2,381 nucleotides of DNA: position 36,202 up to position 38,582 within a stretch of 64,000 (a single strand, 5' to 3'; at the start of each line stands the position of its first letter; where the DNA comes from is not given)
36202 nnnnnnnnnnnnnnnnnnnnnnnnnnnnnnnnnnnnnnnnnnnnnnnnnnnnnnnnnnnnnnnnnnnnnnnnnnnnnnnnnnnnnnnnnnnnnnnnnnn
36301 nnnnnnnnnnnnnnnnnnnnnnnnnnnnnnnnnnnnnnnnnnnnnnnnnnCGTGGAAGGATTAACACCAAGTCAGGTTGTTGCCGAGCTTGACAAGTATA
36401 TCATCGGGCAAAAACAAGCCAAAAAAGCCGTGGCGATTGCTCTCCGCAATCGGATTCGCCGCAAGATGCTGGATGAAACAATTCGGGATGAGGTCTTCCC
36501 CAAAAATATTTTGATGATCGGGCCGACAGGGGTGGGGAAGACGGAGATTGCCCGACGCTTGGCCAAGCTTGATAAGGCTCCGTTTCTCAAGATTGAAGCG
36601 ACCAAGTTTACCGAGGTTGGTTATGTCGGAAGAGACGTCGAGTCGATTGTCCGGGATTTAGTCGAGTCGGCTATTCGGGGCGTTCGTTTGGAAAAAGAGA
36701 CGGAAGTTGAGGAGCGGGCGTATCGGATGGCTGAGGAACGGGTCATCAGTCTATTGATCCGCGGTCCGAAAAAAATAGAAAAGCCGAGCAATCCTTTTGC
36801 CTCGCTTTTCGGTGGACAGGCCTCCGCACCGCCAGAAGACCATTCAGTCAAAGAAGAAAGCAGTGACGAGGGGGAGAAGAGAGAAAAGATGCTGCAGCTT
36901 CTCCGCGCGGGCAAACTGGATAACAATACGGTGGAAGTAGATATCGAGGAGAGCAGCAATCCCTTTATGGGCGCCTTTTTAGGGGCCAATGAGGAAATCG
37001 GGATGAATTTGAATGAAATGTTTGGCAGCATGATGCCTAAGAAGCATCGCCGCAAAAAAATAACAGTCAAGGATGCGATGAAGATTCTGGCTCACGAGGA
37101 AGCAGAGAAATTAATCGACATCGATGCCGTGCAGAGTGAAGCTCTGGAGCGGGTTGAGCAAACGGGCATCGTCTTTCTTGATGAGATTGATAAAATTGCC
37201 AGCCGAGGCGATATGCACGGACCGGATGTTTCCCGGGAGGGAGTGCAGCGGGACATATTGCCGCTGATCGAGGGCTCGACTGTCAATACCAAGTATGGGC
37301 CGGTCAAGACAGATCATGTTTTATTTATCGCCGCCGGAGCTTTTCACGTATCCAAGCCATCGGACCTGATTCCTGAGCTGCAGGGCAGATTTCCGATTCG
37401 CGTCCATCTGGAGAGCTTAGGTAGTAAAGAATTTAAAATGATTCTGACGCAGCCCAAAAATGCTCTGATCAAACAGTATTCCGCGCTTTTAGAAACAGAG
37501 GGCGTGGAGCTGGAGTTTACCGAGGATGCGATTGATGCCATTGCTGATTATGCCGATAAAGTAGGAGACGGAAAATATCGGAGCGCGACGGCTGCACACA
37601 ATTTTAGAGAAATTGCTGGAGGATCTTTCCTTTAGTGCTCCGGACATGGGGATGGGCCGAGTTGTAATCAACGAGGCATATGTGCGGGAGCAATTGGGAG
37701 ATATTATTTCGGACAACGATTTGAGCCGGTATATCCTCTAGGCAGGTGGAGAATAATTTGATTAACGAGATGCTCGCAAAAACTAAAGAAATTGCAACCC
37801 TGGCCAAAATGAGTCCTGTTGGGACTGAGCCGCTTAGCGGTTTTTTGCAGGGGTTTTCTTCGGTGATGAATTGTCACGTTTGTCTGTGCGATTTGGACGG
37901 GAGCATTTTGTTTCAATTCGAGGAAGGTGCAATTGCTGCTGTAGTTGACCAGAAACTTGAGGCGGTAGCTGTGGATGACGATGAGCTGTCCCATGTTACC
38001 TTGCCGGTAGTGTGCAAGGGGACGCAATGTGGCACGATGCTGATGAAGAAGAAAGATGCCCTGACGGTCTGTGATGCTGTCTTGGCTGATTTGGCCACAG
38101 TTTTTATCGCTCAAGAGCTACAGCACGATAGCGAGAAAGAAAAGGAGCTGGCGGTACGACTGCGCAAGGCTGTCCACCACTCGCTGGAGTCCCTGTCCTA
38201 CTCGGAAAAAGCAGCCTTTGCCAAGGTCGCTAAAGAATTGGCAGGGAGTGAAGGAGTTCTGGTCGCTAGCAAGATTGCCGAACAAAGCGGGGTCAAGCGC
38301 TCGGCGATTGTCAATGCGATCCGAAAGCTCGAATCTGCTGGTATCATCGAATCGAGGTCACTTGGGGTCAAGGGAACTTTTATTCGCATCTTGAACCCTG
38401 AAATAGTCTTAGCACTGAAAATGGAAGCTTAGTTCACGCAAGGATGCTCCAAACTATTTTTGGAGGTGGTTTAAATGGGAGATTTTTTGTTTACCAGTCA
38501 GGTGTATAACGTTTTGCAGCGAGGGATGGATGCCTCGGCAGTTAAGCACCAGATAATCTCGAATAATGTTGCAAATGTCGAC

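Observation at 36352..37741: hslU is frameshifted. The HslV-activating C-terminus is encoded out of frame.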

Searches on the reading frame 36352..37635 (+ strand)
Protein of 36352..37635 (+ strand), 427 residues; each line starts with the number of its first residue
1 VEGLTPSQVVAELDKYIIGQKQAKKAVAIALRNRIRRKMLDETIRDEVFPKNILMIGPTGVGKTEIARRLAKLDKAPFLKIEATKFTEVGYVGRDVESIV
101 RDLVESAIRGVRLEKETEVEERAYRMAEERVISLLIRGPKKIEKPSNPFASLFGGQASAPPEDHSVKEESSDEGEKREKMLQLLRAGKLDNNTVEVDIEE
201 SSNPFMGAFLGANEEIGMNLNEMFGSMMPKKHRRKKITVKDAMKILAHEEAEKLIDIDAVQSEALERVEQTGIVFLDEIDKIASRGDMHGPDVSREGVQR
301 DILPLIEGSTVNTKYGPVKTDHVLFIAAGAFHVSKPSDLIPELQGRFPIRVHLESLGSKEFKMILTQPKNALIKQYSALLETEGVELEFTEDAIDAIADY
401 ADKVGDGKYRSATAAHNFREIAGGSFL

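Call 6: find_encoding_contigs(protein=window:36352-37632:+, flank=8000, max_places=6)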
Protein seq(427 aa) (427 aa): no gene with exactly this product is on record in the collection.

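Call 23: find_encoding_contigs(protein=window:36352-37635:+, flank=10000, max_places=8)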
Protein window:36352-37635:+ (427 aa): no gene with exactly this product is on record in the collection.

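Call 24: list_cluster_members(proteins=[P0001, window:36352-37635:+, window:37613-37741:+, window:37770-38432:+, window:35781-36350:+])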
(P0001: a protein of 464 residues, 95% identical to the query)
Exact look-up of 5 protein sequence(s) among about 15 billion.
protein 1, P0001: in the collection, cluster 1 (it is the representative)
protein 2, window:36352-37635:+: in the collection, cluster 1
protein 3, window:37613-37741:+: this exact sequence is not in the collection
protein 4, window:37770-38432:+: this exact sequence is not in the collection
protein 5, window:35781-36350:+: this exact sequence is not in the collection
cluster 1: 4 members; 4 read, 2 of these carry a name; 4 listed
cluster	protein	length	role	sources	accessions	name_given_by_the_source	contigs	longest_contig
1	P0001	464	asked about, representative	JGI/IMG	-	ATP-dependent HslUV protease ATP-binding subunit HslU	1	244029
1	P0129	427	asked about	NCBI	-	-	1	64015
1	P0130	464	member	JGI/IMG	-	ATP-dependent HslUV protease ATP-binding subunit HslU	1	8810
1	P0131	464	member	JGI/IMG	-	-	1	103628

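Call 26: find_encoding_contigs(protein=P0130, flank=5000, max_places=6)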
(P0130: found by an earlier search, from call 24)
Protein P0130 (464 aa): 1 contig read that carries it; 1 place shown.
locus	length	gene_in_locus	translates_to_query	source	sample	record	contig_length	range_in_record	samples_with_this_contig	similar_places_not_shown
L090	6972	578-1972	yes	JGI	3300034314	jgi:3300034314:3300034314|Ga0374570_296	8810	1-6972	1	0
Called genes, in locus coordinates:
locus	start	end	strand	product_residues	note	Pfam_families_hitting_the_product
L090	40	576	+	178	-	PF00227:Proteasome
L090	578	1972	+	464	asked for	PF00004:AAA (weak), PF07728:AAA_5 (faint), PF07724:AAA_2, PF00004:AAA (weak)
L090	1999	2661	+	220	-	PF06018:CodY (weak), PF08222:HTH_CodY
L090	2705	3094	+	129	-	PF00460:Flg_bb_rod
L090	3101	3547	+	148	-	PF00460:Flg_bb_rod (weak), PF06429:Flg_bbr_C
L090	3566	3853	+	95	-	PF02049:FliE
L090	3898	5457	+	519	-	PF01514:YscJ_FliF, PF08345:YscJ_FliF_C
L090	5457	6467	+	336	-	PF03448:MgtE_N (faint), PF14842:FliG_N, PF14841:FliG_M, PF14842:FliG_N, PF01706:FliG_C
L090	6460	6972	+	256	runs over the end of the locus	PF06188:HrpE (faint), PF02108:FliH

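Call 31: search_protein_families(library=ncbifam, proteins=[window:36352-37635:+], max_evalue=0.001)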
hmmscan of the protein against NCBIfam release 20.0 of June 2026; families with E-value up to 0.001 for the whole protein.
window:36352-37635:+ (427 aa): 27 families (the best 25 are shown)
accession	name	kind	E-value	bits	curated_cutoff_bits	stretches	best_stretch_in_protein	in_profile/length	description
TIGR00390.1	hslU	equivalog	3.4e-165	550.3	362.45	1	4-404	1-381/441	ATP-dependent protease ATPase subunit HslU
NF003745.1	PRK05342.1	equivalog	1.4e-61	208.7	359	3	5-108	61-167/418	ATP-dependent Clp protease ATP-binding subunit ClpX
TIGR00382.1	clpX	equivalog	5.3e-53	180.5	370.75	3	5-109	68-176/414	ATP-dependent protease ATP-binding subunit ClpX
TIGR01242.2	TIGR01242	subfamily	9.8e-09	34.6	500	1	49-107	147-203/362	proteasome-activating nucleotidase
NF003069.1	PRK03992.1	subfamily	1.6e-08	34.1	500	1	50-107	165-220/379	proteasome-activating nucleotidase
TIGR01241.2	FtsH_fam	equivalog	1.4e-07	30.7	600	1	50-107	195-250/598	ATP-dependent zinc metalloprotease FtsH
NF008004.0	PRK10733.1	equivalog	2.4e-07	29.1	1008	1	48-108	183-241/644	ATP-dependent zinc metalloprotease FtsH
TIGR02639.1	ClpA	equivalog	3.1e-07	29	993.15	1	11-92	453-529/734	ATP-dependent Clp protease ATP-binding subunit ClpA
TIGR03346.1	chaperone_ClpB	equivalog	2.1e-06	26.4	1232.1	1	11-73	561-618/853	ATP-dependent chaperone ClpB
TIGR02928.1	TIGR02928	subfamily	3e-05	23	181.3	0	38-72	29-62/366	orc1/cdc6 family replication initiation protein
NF033606.1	heat_AAA_ClpK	exception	3e-05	22.1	1900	1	13-96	611-692/949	heat shock survival AAA family ATPase ClpK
NF008118.0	PRK10865.1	equivalog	3.5e-05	21.9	1417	1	11-89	564-640/857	ATP-dependent chaperone ClpB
NF047747.1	PrtsmActNtasePan2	equivalog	3.7e-05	23.1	700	0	50-107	185-240/397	proteasome-activating nucleotidase Pan2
NF047748.1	PrtsmActNtasePan1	equivalog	4.8e-05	22.6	750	0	50-107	182-237/405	proteasome-activating nucleotidase Pan1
TIGR01243.1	CDC48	subfamily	8.2e-05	21.1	802.65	0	49-104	211-264/733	CDC48 family AAA ATPase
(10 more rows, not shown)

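Call 49: search_protein_families(library=pfam, proteins=[window:36352-37635:+], max_evalue=0.001)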
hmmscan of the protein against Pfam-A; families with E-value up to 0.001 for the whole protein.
window:36352-37635:+ (427 aa): 8 families
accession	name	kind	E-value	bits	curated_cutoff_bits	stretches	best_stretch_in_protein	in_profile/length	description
PF07724.20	AAA_2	-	3.3e-35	122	27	2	225-350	28-166/166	AAA domain (Cdc48 subfamily)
PF00004.35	AAA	-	1.4e-15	58.3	21.2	2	264-353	57-129/131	ATPase family associated with various cellular activities (AAA)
PF07728.20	AAA_5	-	3.5e-07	30.7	22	1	52-88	1-38/139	AAA domain (dynein-related subfamily)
PF00493.29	MCM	-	9.6e-05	22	23.3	0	8-76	17-84/224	MCM P-loop domain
PF13401.12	AAA_22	-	0.00014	22.6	27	0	52-102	7-60/130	AAA domain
PF01078.27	Mg_chelatase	-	0.00023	21.1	20.3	0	52-73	24-45/207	Magnesium chelatase, subunit ChlI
PF06068.19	TIP49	-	0.00036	20.2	23.8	1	5-120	14-118/347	TIP49 P-loop domain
PF05496.18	RuvB_N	-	0.00098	19.4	27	0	13-77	6-60/159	Holliday junction DNA helicase RuvB P-loop domain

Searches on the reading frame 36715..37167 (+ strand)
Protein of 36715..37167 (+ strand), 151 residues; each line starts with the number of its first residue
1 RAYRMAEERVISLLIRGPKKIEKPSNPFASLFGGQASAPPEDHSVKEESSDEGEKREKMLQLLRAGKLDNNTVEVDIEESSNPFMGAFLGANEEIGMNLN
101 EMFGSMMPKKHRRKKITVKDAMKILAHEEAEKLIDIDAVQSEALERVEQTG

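Call 29: find_related_loci(query=window:36715-37167:+, collection=metagenome_contigs, flank=3000)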
Query seq(151 aa) (151 aa) in metagenome_contigs; peptide patterns used: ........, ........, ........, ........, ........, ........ (x = any residue, [..] = any of these).
234 stretches matched a pattern; 25 encode a relative of the query (tblastn E <= 1e-3); 25 distinct loci.
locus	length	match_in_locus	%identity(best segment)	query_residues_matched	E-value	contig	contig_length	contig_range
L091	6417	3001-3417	41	1-151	2e-28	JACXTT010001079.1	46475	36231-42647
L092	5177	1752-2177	38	1-151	2e-26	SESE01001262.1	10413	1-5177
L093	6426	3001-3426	38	1-151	2e-26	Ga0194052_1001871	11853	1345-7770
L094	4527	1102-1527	38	1-151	2e-26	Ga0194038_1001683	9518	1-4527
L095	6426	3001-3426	38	1-151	3e-25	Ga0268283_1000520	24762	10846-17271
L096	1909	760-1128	43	6-151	5e-24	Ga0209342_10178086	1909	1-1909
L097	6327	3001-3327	41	42-151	2e-20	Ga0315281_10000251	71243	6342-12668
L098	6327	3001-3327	41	42-151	3e-20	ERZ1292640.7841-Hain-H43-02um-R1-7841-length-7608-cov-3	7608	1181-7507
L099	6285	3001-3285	44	56-151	6e-19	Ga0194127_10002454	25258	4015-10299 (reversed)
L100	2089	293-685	36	1-151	2e-18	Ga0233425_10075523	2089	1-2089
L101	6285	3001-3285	43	56-151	3e-18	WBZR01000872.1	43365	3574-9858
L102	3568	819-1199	36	2-151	4e-18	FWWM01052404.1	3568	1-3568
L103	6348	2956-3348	34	1-151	8e-18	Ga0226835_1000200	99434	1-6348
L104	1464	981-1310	37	44-151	4e-17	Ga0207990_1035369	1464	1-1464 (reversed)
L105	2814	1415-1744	37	44-151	4e-16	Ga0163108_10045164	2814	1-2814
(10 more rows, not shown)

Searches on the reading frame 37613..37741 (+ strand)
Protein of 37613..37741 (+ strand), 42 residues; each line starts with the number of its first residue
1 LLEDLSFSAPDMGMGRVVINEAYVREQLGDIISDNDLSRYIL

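Call 31: search_protein_families(library=ncbifam, proteins=[window:37613-37741:+], max_evalue=0.001)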
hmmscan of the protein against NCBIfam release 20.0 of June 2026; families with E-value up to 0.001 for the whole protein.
window:37613-37741:+ (42 aa): 1 family
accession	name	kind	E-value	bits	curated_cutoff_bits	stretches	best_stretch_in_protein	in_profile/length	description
TIGR00390.1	hslU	equivalog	6.3e-09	35.3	362.45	1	1-42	400-441/441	ATP-dependent protease ATPase subunit HslU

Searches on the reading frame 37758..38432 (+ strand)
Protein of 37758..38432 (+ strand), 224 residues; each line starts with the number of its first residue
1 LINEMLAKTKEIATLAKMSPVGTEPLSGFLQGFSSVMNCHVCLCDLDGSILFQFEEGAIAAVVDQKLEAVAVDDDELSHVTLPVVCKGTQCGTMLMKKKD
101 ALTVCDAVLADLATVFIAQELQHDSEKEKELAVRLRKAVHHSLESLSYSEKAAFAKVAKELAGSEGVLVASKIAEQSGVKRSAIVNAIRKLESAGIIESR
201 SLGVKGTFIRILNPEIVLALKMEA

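Call 31: search_protein_families(library=ncbifam, proteins=[window:37758-38432:+], max_evalue=0.001)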
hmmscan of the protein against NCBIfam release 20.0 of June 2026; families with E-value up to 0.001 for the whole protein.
window:37758-38432:+ (224 aa): 5 families
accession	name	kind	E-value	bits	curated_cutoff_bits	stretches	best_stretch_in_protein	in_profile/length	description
NF003170.0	PRK04158.1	equivalog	4.7e-49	167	255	1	78-221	111-255/259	GTP-sensing pleiotropic transcriptional regulator CodY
TIGR02787.1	codY_Gpos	equivalog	3.8e-43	147.5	267.2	1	82-217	112-248/251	GTP-sensing pleiotropic transcriptional regulator CodY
TIGR00738.1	rrf2_super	superfamily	0.0001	22.2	73.3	0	162-206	20-63/132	Rrf2 family transcriptional regulator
NF007741.0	PRK10421.1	equivalog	0.00022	20.7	311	1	172-212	36-74/262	transcriptional regulator LldR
TIGR01884.1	cas_HTH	subfamily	0.00033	20.1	60.2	1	155-201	145-190/202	CRISPR-associated CARF protein Csa3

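Call 43: find_encoding_contigs(protein=window:37758-38432:+, flank=3000, max_places=10)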
Protein window:37758-38432:+ (224 aa): no gene with exactly this product is on record in the collection.

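Call 45: find_encoding_contigs(protein=window:37758-38429:+, flank=3000, max_places=10)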
Protein seq(224 aa) (224 aa): no gene with exactly this product is on record in the collection.

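Call 49: search_protein_families(library=pfam, proteins=[window:37758-38432:+], max_evalue=0.001)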
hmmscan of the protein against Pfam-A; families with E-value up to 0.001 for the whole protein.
window:37758-38432:+ (224 aa): 7 families
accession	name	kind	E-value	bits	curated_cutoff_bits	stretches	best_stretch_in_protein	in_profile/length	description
PF08222.17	HTH_CodY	-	2.5e-23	81.9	27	1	165-221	2-58/61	CodY helix-turn-helix domain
PF06018.20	CodY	-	2e-06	27.9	29.5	1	81-140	112-172/177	CodY GAF-like domain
PF01978.25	TrmB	-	3.7e-05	23.9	25.6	1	164-201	19-56/68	Sugar-specific transcriptional regulator TrmB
PF01047.28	MarR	-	4.7e-05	23.6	24.6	1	170-200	20-50/59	MarR family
PF13730.12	HTH_36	-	8.3e-05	22.8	25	1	170-197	28-55/55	Helix-turn-helix domain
PF08279.18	HTH_11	-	0.00039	20.7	25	1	165-200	13-49/55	HTH domain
PF13545.12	HTH_Crp_2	-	0.00063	20.1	27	0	172-215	27-65/70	Crp-like helix-turn-helix domain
